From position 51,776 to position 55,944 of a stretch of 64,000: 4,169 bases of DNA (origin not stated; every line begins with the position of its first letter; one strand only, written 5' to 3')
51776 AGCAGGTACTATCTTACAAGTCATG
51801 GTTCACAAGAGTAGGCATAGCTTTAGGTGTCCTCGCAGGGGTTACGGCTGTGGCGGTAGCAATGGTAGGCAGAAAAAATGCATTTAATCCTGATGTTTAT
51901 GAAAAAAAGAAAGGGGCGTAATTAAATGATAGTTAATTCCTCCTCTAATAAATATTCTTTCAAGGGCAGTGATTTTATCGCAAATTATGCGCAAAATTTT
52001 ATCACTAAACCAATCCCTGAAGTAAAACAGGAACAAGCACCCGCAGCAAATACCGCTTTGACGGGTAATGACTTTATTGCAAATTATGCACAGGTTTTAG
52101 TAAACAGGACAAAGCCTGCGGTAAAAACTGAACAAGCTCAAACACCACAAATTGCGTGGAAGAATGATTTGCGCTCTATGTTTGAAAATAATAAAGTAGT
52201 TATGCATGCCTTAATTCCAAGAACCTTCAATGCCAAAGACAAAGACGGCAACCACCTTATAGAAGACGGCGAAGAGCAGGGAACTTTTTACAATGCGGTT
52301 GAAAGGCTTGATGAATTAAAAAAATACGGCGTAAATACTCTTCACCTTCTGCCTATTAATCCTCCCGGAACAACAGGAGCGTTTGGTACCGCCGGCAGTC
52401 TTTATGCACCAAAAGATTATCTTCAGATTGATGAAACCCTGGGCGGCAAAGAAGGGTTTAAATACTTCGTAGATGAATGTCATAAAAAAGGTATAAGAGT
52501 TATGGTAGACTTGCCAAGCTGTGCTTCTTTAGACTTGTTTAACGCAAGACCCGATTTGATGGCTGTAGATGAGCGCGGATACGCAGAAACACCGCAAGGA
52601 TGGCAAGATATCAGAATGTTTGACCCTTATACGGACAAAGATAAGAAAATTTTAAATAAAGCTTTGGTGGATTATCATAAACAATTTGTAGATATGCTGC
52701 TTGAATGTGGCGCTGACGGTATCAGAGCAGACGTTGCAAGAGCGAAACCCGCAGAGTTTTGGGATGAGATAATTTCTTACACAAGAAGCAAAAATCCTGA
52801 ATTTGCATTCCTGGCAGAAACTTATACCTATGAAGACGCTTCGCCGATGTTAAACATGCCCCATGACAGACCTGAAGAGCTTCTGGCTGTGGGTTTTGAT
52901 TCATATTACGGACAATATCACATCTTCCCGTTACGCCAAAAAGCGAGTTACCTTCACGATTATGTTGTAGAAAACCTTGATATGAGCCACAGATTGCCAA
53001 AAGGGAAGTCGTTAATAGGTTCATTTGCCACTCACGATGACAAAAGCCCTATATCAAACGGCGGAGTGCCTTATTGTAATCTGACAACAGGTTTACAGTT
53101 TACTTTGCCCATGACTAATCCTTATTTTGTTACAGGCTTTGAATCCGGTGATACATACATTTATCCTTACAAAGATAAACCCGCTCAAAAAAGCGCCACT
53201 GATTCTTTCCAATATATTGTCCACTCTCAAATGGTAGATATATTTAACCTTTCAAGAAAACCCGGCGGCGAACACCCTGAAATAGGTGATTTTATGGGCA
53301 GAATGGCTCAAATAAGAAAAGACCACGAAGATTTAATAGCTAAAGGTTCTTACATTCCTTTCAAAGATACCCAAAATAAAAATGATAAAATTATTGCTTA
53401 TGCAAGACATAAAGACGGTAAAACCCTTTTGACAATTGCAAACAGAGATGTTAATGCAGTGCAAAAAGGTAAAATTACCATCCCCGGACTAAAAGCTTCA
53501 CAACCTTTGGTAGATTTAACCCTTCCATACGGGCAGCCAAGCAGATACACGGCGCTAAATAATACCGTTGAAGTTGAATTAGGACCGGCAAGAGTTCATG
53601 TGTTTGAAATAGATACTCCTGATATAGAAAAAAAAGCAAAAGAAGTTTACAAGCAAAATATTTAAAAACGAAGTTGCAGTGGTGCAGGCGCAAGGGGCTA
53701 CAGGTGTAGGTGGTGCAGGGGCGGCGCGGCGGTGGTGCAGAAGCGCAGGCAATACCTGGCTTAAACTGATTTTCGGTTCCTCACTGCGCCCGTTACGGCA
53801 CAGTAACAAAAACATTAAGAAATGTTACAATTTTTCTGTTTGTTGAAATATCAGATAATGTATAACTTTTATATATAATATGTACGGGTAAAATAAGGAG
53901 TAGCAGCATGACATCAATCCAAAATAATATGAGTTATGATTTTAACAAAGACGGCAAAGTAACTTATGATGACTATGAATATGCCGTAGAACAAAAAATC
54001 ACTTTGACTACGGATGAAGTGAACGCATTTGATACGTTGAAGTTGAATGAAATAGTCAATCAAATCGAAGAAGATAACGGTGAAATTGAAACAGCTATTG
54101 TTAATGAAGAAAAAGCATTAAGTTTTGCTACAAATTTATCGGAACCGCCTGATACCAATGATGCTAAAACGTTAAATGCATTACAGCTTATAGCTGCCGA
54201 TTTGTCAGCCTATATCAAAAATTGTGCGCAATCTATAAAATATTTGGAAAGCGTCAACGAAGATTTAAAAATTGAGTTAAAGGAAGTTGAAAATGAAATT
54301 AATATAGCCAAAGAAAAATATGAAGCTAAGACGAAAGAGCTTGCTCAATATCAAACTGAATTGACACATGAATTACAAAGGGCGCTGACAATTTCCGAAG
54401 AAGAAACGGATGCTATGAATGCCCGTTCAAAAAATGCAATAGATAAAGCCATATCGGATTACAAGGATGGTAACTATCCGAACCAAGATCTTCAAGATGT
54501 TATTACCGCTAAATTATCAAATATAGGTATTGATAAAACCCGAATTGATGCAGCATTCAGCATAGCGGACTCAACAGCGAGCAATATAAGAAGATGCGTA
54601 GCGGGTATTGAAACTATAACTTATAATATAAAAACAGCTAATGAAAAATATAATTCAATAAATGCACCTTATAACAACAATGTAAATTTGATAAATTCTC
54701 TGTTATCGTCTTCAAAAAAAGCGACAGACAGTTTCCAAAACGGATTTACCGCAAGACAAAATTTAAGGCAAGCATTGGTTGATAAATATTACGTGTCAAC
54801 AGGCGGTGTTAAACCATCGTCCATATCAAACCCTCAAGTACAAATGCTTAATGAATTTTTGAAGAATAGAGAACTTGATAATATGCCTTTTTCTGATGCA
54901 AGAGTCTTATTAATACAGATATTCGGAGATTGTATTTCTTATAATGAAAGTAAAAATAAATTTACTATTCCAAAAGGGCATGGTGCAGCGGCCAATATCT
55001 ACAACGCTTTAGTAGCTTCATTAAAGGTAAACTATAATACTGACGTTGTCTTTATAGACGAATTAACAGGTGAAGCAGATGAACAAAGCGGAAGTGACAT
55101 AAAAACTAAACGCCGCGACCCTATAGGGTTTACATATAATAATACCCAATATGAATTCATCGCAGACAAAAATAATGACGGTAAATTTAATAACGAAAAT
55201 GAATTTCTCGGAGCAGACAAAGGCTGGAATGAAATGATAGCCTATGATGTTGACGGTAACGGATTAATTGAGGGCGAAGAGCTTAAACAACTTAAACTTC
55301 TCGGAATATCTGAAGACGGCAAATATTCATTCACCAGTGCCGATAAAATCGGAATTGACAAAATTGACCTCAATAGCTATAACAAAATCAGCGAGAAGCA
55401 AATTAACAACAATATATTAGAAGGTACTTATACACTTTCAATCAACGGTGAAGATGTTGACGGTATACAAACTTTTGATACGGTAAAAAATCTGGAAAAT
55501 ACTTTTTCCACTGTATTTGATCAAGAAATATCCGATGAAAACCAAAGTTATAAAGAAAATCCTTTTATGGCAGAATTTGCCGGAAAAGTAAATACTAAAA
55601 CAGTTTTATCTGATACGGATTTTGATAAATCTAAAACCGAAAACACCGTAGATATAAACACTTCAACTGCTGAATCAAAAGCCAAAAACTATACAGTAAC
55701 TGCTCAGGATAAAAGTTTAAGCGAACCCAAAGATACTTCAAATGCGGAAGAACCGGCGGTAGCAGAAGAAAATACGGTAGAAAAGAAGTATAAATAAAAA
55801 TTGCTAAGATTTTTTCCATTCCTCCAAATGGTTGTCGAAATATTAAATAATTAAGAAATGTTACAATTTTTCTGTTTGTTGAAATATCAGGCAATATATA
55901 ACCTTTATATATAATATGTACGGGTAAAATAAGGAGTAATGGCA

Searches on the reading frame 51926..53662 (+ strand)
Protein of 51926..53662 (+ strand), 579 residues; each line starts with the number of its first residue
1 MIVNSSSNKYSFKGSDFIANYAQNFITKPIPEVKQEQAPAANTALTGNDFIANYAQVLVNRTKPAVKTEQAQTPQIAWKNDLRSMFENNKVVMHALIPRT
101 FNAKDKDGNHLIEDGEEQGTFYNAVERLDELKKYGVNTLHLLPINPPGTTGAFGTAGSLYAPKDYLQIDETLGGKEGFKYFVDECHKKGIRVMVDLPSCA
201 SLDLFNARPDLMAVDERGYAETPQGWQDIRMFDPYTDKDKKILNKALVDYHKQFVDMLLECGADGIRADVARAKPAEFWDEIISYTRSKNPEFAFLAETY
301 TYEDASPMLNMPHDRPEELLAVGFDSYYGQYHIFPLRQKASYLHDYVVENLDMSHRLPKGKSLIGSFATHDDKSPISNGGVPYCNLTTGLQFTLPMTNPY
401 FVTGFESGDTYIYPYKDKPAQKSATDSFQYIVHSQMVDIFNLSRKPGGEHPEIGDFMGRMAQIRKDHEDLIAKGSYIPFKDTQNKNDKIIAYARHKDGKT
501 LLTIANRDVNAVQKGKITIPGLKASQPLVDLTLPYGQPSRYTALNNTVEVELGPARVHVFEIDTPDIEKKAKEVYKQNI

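Call 57: search_protein_families(library=pfam, proteins=[window:51926-53662:+], max_evalue=0.001)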
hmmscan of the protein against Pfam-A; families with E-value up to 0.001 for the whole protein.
window:51926-53662:+ (579 aa): 1 family
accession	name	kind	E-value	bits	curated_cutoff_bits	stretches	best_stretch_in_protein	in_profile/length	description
PF00128.31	Alpha-amylase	-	9.4e-11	42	22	1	97-196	3-87/446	Alpha amylase, catalytic domain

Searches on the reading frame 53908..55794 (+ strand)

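Call 57: search_protein_families(library=pfam, proteins=[window:53908-55794:+], max_evalue=0.001)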
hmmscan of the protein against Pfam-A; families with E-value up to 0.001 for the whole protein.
window:53908-55794:+ (629 aa): 2 families
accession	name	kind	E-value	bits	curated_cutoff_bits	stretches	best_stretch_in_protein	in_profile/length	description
PF00036.39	EF-hand_1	-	1.3e-05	24.9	25.4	0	446-462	9-25/29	EF hand domain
PF13499.12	EF-hand_7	-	0.00029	21.6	30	0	10-27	49-66/67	EF-hand domain pair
